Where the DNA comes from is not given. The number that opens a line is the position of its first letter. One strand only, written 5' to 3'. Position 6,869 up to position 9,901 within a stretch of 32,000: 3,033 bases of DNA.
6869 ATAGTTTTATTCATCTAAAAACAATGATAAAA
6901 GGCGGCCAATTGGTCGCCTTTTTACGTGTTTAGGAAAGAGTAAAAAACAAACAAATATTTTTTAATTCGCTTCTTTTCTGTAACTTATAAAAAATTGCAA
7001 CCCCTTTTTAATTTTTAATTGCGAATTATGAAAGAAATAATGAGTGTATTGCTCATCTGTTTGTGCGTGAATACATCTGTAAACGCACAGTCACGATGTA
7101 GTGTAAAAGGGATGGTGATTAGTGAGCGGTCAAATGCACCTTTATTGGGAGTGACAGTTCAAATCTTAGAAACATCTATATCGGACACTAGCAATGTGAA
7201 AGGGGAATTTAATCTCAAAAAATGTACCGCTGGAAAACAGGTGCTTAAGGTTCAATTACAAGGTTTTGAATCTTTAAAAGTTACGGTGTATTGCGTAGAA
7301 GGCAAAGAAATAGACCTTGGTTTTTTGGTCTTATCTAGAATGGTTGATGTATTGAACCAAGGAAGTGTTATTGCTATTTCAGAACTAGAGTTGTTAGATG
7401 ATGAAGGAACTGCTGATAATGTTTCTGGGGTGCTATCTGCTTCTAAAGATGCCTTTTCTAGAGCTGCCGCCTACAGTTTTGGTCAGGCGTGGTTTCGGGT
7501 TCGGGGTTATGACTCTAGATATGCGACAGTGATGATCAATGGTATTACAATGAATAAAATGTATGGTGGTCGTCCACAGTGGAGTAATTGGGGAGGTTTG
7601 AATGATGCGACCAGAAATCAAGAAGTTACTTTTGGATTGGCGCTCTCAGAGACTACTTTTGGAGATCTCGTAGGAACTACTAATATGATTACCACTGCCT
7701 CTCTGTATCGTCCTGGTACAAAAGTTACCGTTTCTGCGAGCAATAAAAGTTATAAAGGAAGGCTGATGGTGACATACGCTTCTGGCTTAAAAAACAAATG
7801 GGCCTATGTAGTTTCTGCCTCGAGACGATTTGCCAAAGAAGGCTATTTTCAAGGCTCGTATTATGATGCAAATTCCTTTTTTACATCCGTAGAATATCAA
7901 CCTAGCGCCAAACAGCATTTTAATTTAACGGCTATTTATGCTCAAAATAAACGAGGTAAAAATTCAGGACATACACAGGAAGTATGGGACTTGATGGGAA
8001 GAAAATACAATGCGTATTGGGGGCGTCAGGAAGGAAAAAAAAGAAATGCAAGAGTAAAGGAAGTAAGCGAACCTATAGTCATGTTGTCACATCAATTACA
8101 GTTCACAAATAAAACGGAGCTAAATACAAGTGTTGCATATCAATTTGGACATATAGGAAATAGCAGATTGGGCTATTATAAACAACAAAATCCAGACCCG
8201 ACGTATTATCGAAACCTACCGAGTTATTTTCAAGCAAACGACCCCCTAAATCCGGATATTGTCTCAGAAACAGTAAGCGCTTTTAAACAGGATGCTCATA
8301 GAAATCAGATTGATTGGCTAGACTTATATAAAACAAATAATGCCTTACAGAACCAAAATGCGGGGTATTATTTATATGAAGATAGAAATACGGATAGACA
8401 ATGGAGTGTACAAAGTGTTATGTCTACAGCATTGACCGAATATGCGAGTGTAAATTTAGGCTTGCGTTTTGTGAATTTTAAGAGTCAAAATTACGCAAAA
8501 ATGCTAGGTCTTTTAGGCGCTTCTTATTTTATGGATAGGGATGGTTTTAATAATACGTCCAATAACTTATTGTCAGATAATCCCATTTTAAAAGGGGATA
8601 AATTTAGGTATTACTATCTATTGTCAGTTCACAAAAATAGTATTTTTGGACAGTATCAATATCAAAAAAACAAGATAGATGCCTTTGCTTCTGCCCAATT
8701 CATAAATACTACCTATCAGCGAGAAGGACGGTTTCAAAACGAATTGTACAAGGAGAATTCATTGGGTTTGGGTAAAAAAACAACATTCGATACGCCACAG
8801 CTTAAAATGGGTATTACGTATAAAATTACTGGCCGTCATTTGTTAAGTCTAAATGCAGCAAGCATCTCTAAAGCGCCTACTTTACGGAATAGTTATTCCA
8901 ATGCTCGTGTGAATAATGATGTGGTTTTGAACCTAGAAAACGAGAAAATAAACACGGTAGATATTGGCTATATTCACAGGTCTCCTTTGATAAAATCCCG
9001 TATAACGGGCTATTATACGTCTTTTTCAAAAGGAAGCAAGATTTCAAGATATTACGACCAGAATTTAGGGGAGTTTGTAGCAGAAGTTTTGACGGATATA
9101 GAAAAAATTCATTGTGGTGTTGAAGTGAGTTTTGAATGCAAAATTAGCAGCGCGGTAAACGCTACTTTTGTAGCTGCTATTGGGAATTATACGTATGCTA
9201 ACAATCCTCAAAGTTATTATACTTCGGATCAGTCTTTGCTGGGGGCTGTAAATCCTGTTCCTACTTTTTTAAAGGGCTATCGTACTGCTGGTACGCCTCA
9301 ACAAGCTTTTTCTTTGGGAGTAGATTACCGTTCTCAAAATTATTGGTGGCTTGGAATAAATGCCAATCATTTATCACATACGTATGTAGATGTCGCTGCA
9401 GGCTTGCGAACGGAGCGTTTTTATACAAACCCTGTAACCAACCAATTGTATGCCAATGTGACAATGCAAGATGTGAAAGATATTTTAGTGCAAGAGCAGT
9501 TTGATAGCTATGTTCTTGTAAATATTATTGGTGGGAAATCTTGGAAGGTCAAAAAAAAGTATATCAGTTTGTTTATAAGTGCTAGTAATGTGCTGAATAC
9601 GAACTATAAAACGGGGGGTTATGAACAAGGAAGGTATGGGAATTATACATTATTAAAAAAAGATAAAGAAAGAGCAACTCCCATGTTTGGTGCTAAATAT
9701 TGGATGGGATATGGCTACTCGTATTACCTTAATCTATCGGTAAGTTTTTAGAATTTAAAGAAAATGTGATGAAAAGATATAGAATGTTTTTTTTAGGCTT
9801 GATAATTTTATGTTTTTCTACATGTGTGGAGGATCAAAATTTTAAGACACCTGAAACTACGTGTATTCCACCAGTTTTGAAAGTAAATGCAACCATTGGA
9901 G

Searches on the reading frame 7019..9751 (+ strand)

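Call 5: search_protein_families(library=pfam, proteins=[window:7019-9751:+], max_evalue=0.1)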
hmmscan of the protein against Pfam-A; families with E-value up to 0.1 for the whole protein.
window:7019-9751:+ (910 aa): 4 families
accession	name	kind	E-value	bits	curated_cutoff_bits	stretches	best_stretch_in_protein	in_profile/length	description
PF13715.12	CarbopepD_reg_2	-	1.5e-13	51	32.2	1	29-105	1-77/88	CarboxypepD_reg-like domain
PF00593.30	TonB_dep_Rec_b-barrel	-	7.4e-11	43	27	1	381-858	31-436/436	TonB dependent receptor-like, beta-barrel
PF13620.12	CarboxypepD_reg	-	9e-08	32.8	32.3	1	28-96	1-73/82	Carboxypeptidase regulatory-like domain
PF07715.20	Plug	-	0.0028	18.6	23.9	1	126-189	17-78/107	TonB-dependent Receptor Plug Domain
